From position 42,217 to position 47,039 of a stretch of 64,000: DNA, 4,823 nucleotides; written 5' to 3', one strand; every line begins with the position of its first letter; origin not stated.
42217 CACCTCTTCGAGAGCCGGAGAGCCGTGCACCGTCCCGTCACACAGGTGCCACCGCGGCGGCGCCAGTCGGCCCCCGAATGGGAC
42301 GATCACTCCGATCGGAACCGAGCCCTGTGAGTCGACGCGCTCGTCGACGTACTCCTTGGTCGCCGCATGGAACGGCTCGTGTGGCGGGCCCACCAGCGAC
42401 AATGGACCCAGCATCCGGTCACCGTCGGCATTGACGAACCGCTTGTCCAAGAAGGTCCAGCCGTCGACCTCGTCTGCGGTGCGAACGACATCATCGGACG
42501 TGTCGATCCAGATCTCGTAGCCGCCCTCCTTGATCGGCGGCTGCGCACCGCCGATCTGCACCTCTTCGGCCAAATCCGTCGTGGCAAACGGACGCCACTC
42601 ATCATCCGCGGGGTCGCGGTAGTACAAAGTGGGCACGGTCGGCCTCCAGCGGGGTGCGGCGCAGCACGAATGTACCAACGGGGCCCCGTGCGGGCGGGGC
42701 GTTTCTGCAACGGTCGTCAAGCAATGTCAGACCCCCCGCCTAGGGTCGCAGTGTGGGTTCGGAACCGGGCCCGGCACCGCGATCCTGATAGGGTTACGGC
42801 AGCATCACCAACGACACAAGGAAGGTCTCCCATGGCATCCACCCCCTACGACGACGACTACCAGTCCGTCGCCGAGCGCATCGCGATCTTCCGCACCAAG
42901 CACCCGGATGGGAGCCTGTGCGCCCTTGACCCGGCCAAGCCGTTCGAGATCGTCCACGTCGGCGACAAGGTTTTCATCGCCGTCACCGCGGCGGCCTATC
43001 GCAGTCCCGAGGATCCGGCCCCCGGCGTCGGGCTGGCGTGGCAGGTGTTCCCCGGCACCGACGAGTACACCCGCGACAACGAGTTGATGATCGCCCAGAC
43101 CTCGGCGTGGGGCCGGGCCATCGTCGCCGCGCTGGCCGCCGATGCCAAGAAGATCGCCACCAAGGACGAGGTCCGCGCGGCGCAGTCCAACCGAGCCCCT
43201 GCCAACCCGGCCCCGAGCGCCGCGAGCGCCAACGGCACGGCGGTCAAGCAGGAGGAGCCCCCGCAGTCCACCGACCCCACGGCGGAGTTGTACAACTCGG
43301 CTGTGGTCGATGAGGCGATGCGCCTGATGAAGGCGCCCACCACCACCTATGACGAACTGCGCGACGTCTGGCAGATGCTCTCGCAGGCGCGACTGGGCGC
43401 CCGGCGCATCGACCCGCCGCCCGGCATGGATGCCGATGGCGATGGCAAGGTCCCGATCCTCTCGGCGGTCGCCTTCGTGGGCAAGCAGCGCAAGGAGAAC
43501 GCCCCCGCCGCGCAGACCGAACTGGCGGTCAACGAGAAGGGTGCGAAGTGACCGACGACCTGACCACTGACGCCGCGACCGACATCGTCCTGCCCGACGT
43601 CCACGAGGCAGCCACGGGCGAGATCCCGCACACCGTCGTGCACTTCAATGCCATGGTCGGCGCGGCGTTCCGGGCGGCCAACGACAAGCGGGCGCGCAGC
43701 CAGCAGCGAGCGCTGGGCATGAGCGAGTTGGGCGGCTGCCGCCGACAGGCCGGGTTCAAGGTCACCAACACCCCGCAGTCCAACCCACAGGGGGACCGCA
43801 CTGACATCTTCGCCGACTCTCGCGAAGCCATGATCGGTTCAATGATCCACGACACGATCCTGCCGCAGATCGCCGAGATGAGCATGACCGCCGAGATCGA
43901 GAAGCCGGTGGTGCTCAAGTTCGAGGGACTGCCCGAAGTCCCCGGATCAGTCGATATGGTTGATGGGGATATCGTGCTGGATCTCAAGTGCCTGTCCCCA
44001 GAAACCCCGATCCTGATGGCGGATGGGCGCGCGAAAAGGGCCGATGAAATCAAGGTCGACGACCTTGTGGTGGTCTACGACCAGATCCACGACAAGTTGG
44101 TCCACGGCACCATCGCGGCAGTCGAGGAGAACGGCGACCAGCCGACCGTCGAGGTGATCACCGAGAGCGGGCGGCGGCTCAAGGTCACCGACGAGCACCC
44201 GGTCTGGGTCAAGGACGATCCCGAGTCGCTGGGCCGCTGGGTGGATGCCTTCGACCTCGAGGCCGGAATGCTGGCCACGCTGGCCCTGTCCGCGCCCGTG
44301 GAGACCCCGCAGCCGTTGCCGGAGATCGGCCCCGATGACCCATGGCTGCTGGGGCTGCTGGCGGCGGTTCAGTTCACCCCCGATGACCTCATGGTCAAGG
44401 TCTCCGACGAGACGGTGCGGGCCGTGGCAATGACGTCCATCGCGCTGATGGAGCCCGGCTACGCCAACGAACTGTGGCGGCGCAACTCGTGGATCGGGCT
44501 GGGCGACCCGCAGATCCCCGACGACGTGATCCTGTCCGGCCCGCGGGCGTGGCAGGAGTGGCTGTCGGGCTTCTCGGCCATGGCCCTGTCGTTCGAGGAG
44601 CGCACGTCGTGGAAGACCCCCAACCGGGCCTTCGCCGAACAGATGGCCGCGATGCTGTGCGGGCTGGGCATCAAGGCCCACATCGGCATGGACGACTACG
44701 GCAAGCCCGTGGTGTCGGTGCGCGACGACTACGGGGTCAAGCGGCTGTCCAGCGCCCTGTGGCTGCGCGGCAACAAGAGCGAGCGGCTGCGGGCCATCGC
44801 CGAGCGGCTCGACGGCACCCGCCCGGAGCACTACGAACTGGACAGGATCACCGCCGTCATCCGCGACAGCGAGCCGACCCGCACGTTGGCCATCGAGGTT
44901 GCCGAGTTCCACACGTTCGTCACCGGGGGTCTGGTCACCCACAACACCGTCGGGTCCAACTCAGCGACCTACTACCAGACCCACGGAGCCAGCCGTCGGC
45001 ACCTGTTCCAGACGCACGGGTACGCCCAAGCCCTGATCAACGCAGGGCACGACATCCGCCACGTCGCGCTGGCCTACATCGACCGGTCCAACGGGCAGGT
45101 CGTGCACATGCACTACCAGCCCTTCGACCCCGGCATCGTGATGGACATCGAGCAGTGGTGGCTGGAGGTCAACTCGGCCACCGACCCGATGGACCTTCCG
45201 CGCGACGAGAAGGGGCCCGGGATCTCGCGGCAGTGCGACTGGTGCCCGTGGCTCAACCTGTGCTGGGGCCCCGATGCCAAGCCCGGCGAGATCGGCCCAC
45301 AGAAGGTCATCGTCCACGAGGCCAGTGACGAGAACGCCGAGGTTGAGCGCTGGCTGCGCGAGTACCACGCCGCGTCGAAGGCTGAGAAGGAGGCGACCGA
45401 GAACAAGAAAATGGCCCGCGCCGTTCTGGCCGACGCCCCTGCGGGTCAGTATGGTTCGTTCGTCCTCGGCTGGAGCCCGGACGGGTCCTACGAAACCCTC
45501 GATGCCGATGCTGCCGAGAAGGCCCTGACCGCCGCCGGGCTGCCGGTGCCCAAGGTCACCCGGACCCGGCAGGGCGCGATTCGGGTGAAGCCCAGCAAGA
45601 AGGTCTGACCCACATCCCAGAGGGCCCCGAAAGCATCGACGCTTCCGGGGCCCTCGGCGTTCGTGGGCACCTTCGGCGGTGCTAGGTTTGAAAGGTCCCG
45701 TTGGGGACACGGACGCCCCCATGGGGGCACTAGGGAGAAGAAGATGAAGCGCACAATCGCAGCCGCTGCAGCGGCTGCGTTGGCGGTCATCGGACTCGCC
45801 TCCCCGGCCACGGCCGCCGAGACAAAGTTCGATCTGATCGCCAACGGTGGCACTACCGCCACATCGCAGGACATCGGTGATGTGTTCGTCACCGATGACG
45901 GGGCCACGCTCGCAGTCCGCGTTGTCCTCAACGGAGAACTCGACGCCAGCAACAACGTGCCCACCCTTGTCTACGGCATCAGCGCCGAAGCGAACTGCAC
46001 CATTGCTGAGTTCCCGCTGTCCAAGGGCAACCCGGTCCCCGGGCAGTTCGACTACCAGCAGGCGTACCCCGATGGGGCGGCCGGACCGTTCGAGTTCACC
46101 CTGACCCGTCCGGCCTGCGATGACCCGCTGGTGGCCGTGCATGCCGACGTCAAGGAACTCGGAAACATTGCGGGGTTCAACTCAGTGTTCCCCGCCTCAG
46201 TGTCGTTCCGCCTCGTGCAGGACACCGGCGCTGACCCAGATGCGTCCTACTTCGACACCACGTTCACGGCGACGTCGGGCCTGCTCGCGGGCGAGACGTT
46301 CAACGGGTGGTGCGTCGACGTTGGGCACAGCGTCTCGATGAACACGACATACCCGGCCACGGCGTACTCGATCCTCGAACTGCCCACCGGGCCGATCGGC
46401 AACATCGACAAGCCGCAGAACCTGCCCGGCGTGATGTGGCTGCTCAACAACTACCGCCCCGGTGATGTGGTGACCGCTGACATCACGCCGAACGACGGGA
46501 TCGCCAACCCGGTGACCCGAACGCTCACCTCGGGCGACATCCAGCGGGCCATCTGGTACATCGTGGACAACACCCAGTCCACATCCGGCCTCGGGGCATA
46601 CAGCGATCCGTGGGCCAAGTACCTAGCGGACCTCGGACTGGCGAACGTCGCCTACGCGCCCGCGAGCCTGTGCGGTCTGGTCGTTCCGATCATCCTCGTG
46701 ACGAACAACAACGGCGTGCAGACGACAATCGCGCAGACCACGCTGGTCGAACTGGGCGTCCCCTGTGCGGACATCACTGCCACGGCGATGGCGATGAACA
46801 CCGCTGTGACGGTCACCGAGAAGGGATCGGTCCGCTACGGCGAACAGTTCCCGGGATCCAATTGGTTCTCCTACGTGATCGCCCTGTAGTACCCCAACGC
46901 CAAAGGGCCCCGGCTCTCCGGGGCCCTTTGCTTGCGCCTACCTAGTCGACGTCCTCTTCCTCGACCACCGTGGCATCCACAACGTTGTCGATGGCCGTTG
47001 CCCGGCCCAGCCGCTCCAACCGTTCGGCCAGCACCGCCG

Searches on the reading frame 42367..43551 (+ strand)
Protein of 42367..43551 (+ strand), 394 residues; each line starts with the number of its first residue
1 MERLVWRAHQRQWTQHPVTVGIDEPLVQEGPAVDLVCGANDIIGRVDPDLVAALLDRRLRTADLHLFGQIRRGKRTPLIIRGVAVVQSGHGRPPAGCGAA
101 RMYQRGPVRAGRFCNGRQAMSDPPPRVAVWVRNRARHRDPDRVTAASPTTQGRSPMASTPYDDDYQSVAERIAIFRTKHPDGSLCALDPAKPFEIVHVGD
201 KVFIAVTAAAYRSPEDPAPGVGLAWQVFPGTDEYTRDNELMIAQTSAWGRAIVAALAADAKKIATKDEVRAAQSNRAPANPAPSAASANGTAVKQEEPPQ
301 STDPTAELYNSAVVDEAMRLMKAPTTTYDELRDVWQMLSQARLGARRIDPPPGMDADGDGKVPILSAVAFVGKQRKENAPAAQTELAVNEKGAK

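Call 16: search_protein_families(library=pfam, proteins=[window:42367-43551:+], max_evalue=0.001)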
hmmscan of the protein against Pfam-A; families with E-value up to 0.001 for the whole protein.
window:42367-43551:+ (394 aa): 0 families

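Call 82: search_protein_families(library=phrogs, proteins=[window:42367-43551:+], max_evalue=0.001)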
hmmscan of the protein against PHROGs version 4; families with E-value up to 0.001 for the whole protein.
window:42367-43551:+ (394 aa): 1 family
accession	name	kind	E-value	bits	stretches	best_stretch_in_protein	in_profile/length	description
phrog_23738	-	unknown function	2.6e-30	106.5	1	163-294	8-138/198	-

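Call 99: search_solved_structures(query=window:42367-43551:+, max_evalue=0.1)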
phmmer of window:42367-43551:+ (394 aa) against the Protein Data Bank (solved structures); distinct sequences matched with E-value up to 0.1: 0.

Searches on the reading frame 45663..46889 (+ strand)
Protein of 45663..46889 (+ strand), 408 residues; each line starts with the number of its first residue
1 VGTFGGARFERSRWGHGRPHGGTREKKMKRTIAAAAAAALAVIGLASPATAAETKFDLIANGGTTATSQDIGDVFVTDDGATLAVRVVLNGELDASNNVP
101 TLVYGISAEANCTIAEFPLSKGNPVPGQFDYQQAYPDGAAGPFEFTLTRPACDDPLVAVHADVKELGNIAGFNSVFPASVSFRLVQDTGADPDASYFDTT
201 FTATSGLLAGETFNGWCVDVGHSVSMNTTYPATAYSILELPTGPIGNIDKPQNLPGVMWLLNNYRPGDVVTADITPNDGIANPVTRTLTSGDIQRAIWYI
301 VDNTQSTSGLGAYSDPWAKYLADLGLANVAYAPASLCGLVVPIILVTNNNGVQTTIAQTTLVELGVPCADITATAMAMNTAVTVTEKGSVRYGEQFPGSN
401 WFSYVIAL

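Call 16: search_protein_families(library=pfam, proteins=[window:45663-46889:+], max_evalue=0.001)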
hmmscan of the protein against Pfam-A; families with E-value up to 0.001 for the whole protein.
window:45663-46889:+ (408 aa): 0 families

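Call 82: search_protein_families(library=phrogs, proteins=[window:45663-46889:+], max_evalue=0.001)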
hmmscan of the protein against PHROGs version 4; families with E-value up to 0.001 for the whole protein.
window:45663-46889:+ (408 aa): 0 families

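Call 98: search_solved_structures(query=window:45663-46889:+, max_evalue=0.1)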
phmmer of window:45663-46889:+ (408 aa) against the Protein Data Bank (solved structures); distinct sequences matched with E-value up to 0.1: 0.
